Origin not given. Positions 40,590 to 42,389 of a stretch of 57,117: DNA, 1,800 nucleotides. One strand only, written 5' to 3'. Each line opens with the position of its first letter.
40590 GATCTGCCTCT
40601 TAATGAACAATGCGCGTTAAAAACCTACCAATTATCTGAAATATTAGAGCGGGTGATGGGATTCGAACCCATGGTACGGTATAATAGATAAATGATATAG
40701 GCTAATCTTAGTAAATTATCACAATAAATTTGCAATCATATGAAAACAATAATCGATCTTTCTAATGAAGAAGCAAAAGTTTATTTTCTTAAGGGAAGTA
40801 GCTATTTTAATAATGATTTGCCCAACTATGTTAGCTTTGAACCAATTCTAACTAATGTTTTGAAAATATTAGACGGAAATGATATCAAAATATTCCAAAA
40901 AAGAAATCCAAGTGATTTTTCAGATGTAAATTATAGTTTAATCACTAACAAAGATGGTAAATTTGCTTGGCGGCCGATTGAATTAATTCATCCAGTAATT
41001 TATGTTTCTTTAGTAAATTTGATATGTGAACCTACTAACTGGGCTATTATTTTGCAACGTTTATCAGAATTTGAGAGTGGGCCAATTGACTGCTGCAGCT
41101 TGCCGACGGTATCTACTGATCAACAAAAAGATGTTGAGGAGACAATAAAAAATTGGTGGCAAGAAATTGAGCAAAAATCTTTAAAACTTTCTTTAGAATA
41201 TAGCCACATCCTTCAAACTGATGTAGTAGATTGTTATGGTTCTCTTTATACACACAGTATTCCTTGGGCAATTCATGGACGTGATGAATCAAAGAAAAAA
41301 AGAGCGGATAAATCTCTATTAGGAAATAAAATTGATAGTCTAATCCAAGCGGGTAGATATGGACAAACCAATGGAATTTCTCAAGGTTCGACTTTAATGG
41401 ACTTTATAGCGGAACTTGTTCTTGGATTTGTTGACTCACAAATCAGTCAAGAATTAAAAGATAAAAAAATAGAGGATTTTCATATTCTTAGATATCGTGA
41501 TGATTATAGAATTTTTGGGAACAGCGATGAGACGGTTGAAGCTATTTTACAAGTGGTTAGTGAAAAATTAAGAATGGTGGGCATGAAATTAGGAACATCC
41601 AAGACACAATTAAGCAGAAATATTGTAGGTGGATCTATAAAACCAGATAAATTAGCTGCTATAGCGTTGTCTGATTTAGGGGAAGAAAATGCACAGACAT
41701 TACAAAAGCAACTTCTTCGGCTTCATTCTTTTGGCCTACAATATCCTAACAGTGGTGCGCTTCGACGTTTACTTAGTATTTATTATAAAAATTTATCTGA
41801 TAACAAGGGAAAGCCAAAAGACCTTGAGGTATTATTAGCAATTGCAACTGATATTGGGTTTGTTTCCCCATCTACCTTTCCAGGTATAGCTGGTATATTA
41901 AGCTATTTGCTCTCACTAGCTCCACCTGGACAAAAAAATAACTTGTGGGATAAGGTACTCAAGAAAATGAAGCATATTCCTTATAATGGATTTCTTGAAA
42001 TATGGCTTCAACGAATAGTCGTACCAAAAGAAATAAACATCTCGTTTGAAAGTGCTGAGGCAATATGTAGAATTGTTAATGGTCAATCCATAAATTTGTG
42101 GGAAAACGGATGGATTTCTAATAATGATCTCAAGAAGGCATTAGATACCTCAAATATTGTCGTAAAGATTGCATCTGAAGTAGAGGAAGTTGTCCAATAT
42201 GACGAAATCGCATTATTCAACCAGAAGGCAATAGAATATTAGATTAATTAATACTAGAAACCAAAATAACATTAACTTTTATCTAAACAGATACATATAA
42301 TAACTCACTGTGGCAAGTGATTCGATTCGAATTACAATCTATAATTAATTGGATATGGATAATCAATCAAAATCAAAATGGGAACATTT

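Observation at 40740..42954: Candidate two-gene reverse transcriptase + HEPN-like anti-phage system (split AbiA-like architecture) that I cannot place in a named family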

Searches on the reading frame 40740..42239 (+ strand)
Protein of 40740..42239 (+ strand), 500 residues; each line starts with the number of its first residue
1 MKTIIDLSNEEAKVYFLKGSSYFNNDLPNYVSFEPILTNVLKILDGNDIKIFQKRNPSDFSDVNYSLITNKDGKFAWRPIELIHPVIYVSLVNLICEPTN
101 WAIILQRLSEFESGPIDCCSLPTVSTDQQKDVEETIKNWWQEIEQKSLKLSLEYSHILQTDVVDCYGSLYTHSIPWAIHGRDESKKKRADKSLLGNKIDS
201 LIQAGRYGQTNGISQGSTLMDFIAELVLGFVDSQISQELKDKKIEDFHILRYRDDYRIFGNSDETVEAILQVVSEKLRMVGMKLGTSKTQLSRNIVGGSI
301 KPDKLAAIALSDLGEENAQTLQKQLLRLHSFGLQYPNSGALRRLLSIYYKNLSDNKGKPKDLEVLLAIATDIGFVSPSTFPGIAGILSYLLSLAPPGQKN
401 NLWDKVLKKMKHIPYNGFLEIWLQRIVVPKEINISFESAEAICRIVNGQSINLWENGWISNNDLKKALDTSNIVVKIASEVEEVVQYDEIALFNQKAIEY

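Call 4: search_protein_families(library=pfam, proteins=[window:40740-42239:+], max_evalue=1)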
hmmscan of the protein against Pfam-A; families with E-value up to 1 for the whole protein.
window:40740-42239:+ (500 aa): 3 families
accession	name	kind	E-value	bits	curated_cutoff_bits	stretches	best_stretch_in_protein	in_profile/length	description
PF00078.32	RVT_1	-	1.1e-11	45.3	29.6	1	128-292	46-192/205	Reverse transcriptase (RNA-dependent DNA polymerase)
PF17833.7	pre-PUA_NIP7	-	0.039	14.7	23.1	1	242-286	26-69/80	NIP7/UPF0113, pre-PUA domain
PF07500.19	TFIIS_M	-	0.06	14.2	29.2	1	273-324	53-105/114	Transcription factor S-II (TFIIS), central domain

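Call 5: search_protein_families(library=padloc, proteins=[window:40740-42239:+], max_evalue=1)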
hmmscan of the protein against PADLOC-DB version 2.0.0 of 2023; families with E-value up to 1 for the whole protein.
window:40740-42239:+ (500 aa): 55 families (the best 25 are shown)
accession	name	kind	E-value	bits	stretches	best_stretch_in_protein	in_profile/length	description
PDLC03744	AbiP2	-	3.9e-192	637.4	1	1-497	4-487/489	DRT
PDLC03751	RT_UG14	-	9.8e-50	167.8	1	59-293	60-293/493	DRT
PDLC03748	Drt6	-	2.7e-48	163.1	1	20-447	10-404/511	DRT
PDLC02177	Drt4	-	4.8e-41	139.1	1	22-473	11-448/541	-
PDLC02179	Drt4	-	7.9e-40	135.3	1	22-391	12-358/542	-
PDLC03752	Drt4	-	2.9e-38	130.3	1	16-292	12-259/467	DRT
PDLC03784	Drt3b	-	1.4e-36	124.5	1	148-336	164-339/604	DRT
PDLC02178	Drt4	-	4.1e-36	123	1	17-291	21-278/506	-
PDLC02180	Drt4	-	1.7e-33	114.3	1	25-292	27-271/532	-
PDLC02176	Drt3b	-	5.7e-31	105.8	1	147-291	174-320/651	-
PDLC03769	RT_UG30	-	8.6e-31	105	1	21-293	13-271/493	DRT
PDLC03743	AbiK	-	6.3e-30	102.9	1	142-292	132-271/546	DRT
PDLC02348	AbiK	-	6.7e-30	102.8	1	144-292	131-268/544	AbiK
PDLC03770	RT_UG31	-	9.5e-29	98.9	1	21-411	7-332/456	DRT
PDLC03783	Drt8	-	1.8e-20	71.7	1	137-292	122-259/493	DRT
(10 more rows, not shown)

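Call 8: search_protein_families(library=ncbifam, proteins=[window:40740-42239:+], max_evalue=1)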
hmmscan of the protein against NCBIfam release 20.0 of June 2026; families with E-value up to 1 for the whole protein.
window:40740-42239:+ (500 aa): 10 families
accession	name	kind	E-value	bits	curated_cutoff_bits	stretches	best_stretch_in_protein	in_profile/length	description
NF041749.1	Drt4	equivalog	1.8e-34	119.6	450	1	24-292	20-267/489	antiviral reverse transcriptase Drt4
NF041748.1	Drt3b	equivalog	3.1e-33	115.4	350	1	149-291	168-314/647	antiviral reverse transcriptase Drt3b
TIGR04499.1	abortive_AbiA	subfamily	7.4e-10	38.2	250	1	136-294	127-293/615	AbiA family abortive infection protein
TIGR04416.1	group_II_RT_mat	equivalog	1.1e-09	38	300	1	150-292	118-252/353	group II intron reverse transcriptase/maturase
NF041750.1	Drt5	equivalog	2.8e-08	33.2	550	1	136-293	108-252/484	antiviral reverse transcriptase Drt5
NF041747.1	Drt3a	equivalog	8.4e-05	22.1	200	1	156-292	112-238/412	antiviral reverse transcriptase Drt3a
NF038233.2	retron_St85_RT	exception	0.00019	20.8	235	1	153-292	87-213/289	retron St85 family RNA-directed DNA polymerase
NF041746.1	Drt2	equivalog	0.0015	17.8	390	1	201-293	214-300/416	antiviral reverse transcriptase Drt2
NF006775.0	PRK09290.2-5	equivalog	0.18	10.4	479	1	178-222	67-111/419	allantoate amidohydrolase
NF040898.1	CC_mini_metal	domain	0.52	10.2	30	1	110-122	18-30/31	LDCC motif putative metal-binding protein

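Call 9: search_protein_families(library=phrogs, proteins=[window:40740-42239:+], max_evalue=1)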
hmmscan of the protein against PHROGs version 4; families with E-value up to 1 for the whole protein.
window:40740-42239:+ (500 aa): 3 families
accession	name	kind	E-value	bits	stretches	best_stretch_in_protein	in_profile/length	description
phrog_12132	-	unknown function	8.2e-84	283.4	1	1-449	1-448/514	-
phrog_31300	-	unknown function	9.1e-15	55.5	1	147-319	8-178/490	-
phrog_1423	-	DNA, RNA and nucleotide metabolism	0.0013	17.9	1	201-291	268-359/1040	Reverse transcriptase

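Call 18: find_homologous_proteins(query=window:40740-42239:+, max_evalue=1e-10)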
Query window:40740-42239:+ (500 aa): 3868 proteins with E <= 1e-10 among 8000 candidates; the best 120 are listed.
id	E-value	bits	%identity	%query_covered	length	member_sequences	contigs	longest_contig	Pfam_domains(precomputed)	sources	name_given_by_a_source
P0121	0.0e+0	1120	100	100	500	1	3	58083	PF00078.33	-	-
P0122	8.6e-297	1003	90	100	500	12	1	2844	PF00078.33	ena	-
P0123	8.8e-233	792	71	100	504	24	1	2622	PF00078.33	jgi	-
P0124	1.6e-223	761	68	100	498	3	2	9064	PF00078.33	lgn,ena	-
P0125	3.3e-222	757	67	100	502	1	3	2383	PF00078.33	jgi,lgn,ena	-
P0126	2.1e-221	754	66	100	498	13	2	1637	PF00078.33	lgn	-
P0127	3.9e-221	753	66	100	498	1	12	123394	PF00078.33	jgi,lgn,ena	-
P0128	6.1e-221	753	66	100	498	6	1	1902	PF00078.33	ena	-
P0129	8.7e-221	752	66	100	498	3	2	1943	PF00078.33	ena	-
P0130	2.5e-219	747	66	100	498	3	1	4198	PF00078.33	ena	-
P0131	3.3e-219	747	66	100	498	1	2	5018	PF00078.33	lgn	-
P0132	3.4e-218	744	66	100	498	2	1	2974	PF00078.33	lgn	-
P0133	7.1e-218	742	66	100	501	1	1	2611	PF00078.33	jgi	jgi:RNA-directed DNA polymerase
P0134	7.6e-218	742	66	100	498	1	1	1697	PF00078.33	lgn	-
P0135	2.0e-217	741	66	100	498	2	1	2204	PF00078.33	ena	-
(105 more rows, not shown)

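Call 26: find_related_loci(query=window:40740-42239:+, collection=genome_contigs, flank=6000)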
Query window:40740-42239:+ (500 aa) in genome_contigs; peptide patterns used: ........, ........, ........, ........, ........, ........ (x = any residue, [..] = any of these).
198 stretches matched a pattern; 107 encode a relative of the query (tblastn E <= 1e-3); the best 80 are kept; 80 distinct loci.
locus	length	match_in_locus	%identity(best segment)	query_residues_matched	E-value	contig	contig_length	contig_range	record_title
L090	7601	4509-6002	66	1-500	0e+0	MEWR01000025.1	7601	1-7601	MAG: Candidatus Abawacabacteria bacterium RBG_16_42_10 RBG_16_scaffold_82029, whole genome shotgun sequence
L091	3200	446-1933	66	1-500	0e+0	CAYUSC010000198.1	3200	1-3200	MAG TPA_asm: uncultured Brevefilum sp. isolate SRP192927_co3_183 genome assembly, contig: NODE_95919_length_3200_cov_2.7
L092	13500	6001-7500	65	1-500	0e+0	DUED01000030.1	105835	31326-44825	MAG TPA_asm: Anaerolineae bacterium isolate A373 Contig30, whole genome shotgun sequence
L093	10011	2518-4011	64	1-500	0e+0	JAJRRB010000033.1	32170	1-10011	MAG: Deltaproteobacteria bacterium isolate Dive100_bin2.40 k141_206655, whole genome shotgun sequence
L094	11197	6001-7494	63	1-500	0e+0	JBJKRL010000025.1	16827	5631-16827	MAG: Desulfocapsaceae bacterium isolate Bin_58 S1Ck127_2645225_flag_0_multi_11.9934_len_16827, whole genome shotgun sequ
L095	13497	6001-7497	63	1-500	0e+0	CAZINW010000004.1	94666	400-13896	MAG TPA_asm: uncultured Anaerolineaceae bacterium isolate binchicken_co257_196 genome assembly, contig: NODE_436_length_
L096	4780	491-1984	63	1-500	0e+0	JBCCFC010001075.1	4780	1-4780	MAG: Chloroflexota bacterium isolate P01_B01_bin.121 k141_2193997_length_4780_cov_33.0000, whole genome shotgun sequence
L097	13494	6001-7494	62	1-500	0e+0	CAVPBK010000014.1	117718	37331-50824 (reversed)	MAG: Nitrospirota bacterium isolate MFD00031.bin.1.108 genome assembly, contig: contig_86383, whole genome shotgun seque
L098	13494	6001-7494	63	1-500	0e+0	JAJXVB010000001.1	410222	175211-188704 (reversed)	MAG: Proteobacteria bacterium isolate BP5.bin129 NODE_7_length_410222_cov_3.792699, whole genome shotgun sequence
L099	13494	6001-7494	62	1-500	0e+0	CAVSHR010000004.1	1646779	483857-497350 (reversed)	MAG: uncultured delta proteobacterium isolate MFD05684.bin.2.48 genome assembly, contig: contig_15341, whole genome shot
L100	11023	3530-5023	62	1-500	0e+0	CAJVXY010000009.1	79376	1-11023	MAG TPA_asm: uncultured Acidiferrobacteraceae bacterium isolate DRR093004_bin.13_MetaBAT_v2.12.1_MAG genome assembly, co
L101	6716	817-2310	62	1-500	0e+0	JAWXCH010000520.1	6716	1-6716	MAG: Planctomycetota bacterium isolate P2IB.134 k99_1895078, whole genome shotgun sequence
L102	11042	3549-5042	62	1-500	0e+0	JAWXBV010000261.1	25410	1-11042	MAG: Nitrospirota bacterium isolate MP7G1.139 k99_3571081, whole genome shotgun sequence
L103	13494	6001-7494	62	1-500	0e+0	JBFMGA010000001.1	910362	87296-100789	MAG: Pseudomonadota bacterium isolate MAG285 MAG285_1, whole genome shotgun sequence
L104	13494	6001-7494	61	1-500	0e+0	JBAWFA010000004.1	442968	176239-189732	MAG: Gammaproteobacteria bacterium isolate MFD05722_ilm_asm_bin35 k127_157459, whole genome shotgun sequence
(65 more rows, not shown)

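Call 33: search_solved_structures(query=window:40740-42239:+, max_evalue=0.001, show_alignments=1)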
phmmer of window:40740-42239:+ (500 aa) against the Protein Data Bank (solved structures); distinct sequences matched with E-value up to 0.001: 12.
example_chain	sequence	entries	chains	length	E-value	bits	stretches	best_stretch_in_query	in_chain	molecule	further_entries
7r08_A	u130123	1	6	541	5.5e-80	272.8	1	1-462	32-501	Reverse transcriptase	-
26cz_A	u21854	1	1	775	7e-19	71.3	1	149-307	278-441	Small ubiquitin-related modifier,RNA-directed DNA polymerase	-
9z6y_H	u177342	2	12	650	3.3e-14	55.9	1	149-289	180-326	Drt3b reverse transcriptase protein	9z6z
9wy8_A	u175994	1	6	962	2.6e-11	46.3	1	141-292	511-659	Maltose/maltodextrin-binding periplasmic protein,Reverse transcriptase domain-containing p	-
7z0z_A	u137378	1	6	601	2.9e-11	46.2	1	158-256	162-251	AbiK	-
7r06_A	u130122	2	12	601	2.9e-11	46.2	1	158-256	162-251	AbiK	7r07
21ou_A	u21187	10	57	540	6.9e-09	38.3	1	127-294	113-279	Reverse transcriptase domain-containing protein | UG15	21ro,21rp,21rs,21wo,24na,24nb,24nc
9vdo_A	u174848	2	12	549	7.2e-09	38.3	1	127-294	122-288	Reverse transcriptase domain-containing protein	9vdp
9ltm_A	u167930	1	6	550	7.2e-09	38.3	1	127-294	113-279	Reverse transcriptase domain-containing protein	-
9vdv_A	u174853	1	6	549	1.1e-06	31.1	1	127-292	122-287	Reverse transcriptase domain-containing protein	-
9luj_A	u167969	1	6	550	1.1e-06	31.1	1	127-292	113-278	Reverse transcriptase domain-containing protein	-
6me0_C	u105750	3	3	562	5.6e-05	25.4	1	210-291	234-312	Maturase reverse transcriptase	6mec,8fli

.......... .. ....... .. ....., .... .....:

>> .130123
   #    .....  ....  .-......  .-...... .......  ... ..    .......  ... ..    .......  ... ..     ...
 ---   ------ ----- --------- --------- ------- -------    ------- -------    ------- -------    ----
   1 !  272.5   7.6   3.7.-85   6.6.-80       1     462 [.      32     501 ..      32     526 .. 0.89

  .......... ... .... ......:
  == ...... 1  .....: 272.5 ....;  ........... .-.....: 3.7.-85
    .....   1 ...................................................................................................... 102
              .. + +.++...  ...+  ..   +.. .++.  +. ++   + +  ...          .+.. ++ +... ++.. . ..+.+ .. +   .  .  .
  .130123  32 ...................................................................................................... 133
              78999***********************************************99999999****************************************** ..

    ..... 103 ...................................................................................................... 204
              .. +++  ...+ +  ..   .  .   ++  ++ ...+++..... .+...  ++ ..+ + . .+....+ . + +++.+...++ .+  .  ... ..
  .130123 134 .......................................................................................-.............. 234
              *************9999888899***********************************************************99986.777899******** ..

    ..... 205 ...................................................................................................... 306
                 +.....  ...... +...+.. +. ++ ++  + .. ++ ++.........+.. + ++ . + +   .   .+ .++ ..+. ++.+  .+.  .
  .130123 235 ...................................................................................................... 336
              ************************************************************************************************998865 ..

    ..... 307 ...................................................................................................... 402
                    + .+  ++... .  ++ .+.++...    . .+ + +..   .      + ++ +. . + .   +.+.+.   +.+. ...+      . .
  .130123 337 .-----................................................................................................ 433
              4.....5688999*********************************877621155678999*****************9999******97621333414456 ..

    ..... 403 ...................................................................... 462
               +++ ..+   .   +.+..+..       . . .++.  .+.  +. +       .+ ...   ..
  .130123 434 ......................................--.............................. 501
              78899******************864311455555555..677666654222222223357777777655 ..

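Call 58: find_related_loci(query=window:40740-42239:+, collection=viral_contigs, flank=6000)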
Query window:40740-42239:+ (500 aa) in viral_contigs; peptide patterns used: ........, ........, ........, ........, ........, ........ (x = any residue, [..] = any of these).
5 stretches matched a pattern; 1 encode a relative of the query (tblastn E <= 1e-3); 1 distinct loci.
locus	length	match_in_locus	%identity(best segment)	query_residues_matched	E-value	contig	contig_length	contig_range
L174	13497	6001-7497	41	1-493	2e-133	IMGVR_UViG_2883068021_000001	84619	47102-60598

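Call 69: search_dna_similar(query=window:40740-42239:+, collection=phages, mode=protein, max_rows=12)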
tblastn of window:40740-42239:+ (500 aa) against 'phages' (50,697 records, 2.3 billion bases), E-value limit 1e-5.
Records with a match: 9; places in all: 9; records where one place covers at least 80% of the query: 6.
Best place of each record, by identity: <60% 9.
By first word of the organism name: Enterobacteria 2; Escherichia 2; Listeria 2; Erysipelothrix 2; Bacteriophage 1.
By host as written in the record: Escherichia coli DE048 2; Listeria monocytogenes 2; Erysipelothrix rhusiopathiae 2; Escherichia coli ECOR30 1; Escherichia coli ECOR58 1; - 1.
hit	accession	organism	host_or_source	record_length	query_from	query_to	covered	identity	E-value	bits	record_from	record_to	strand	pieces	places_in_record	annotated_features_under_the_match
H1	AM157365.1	Enterobacteria phage P2-EC30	Escherichia coli ECOR30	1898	1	459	92%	34.7%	3e-76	256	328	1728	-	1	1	reverse transcriptase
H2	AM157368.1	Enterobacteria phage P2-EC58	Escherichia coli ECOR58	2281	1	459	92%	34.4%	1e-75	258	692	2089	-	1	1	putative reverse transcriptase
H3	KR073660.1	Escherichia phage pro147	Escherichia coli DE048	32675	1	459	92%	34.2%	4e-73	257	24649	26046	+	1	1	hypothetical protein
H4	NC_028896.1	Escherichia phage pro147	Escherichia coli DE048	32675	1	459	92%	34.2%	4e-73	257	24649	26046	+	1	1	RNA-directed DNA polymerase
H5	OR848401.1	Listeria phage LM 4-14-1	Listeria monocytogenes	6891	4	428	85%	31.8%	4e-59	216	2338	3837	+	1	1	record has no annotation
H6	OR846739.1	Listeria phage LM 4-11-1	Listeria monocytogenes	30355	4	428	85%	31.8%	5e-59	216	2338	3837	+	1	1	record has no annotation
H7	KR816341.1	Erysipelothrix phage SE-1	Erysipelothrix rhusiopathiae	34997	102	293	38%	30.1%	4e-14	81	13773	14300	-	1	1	DNA binding protein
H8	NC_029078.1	Erysipelothrix phage SE-1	Erysipelothrix rhusiopathiae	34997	102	293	38%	30.1%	4e-14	81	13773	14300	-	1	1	DNA binding protein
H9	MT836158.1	Bacteriophage sp.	human fecal samples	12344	148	293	29%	30.9%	5e-12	75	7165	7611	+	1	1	record has no annotation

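Call 100: find_encoding_contigs(protein=P0123, flank=5000, max_places=3)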
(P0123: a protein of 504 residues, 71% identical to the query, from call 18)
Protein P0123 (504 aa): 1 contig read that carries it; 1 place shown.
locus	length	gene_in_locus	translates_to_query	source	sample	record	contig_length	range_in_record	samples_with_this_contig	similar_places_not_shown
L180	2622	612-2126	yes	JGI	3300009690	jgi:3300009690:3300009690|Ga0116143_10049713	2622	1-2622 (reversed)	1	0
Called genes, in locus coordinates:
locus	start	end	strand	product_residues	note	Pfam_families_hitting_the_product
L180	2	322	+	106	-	?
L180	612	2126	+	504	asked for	PF00078:RVT_1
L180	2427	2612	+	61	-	-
